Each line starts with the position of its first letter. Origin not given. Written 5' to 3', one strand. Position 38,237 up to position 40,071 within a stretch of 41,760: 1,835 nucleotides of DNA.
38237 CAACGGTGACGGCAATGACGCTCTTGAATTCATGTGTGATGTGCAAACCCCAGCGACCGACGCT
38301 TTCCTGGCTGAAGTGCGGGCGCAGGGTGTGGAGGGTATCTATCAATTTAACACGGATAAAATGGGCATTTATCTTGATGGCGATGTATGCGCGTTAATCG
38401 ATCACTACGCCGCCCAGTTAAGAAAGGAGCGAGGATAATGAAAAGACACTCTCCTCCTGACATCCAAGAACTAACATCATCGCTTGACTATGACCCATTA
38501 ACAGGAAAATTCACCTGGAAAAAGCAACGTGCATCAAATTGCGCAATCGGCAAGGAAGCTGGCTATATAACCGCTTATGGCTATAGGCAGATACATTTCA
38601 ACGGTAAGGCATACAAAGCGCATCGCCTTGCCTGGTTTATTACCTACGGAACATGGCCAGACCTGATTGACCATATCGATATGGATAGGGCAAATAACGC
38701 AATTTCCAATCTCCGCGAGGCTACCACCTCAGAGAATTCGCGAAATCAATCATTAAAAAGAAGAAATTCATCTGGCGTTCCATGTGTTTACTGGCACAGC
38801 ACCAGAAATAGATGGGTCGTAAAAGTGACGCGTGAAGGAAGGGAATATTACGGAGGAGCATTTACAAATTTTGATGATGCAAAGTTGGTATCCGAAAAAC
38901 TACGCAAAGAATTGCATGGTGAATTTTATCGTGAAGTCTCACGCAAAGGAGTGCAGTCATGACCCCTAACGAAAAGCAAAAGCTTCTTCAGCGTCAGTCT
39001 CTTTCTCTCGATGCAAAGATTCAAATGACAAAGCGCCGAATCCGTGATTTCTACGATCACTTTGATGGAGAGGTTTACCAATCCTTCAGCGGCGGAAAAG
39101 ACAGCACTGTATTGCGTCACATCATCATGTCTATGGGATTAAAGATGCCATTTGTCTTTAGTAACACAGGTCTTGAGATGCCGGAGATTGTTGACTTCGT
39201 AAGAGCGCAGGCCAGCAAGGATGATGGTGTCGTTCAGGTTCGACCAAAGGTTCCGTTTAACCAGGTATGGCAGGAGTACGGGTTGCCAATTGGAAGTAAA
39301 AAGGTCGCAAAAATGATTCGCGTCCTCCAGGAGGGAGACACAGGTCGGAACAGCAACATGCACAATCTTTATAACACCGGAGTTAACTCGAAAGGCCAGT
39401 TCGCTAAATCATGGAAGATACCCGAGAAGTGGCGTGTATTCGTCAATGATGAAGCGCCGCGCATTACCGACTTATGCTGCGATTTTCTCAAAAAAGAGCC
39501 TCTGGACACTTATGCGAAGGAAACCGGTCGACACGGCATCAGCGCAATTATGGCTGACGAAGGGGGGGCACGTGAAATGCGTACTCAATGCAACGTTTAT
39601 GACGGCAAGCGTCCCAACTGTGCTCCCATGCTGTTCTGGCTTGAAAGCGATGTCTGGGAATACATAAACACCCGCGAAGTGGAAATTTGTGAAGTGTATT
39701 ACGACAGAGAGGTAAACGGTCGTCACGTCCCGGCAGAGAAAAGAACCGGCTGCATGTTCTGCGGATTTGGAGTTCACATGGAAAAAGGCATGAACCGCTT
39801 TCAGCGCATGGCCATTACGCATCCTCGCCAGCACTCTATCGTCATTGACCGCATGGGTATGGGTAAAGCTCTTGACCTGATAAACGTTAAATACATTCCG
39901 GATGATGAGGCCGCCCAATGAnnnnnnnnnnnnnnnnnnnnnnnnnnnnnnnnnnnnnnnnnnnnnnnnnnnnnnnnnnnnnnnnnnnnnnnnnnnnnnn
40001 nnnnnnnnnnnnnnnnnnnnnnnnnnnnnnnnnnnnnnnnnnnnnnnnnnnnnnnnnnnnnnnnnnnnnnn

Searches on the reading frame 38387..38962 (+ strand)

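Call 76: search_protein_families(library=pfam, max_evalue=0.001, proteins=[window:38387-38962:+])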
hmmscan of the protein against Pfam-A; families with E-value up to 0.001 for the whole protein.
window:38387-38962:+ (191 aa): 1 family
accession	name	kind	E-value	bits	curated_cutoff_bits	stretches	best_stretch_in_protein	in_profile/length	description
PF13392.12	HNH_3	-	1.7e-13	50.4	24.8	1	76-119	1-46/46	HNH endonuclease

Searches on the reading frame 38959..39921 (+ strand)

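Call 76: search_protein_families(library=pfam, max_evalue=0.001, proteins=[window:38959-39921:+])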
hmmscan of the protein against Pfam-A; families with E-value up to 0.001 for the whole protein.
window:38959-39921:+ (320 aa): 1 family
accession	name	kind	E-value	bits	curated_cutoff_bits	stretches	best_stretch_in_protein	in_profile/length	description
PF01507.26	PAPS_reduct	-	2.1e-16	60.9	22.5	2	39-88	2-51/175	Phosphoadenosine phosphosulfate reductase domain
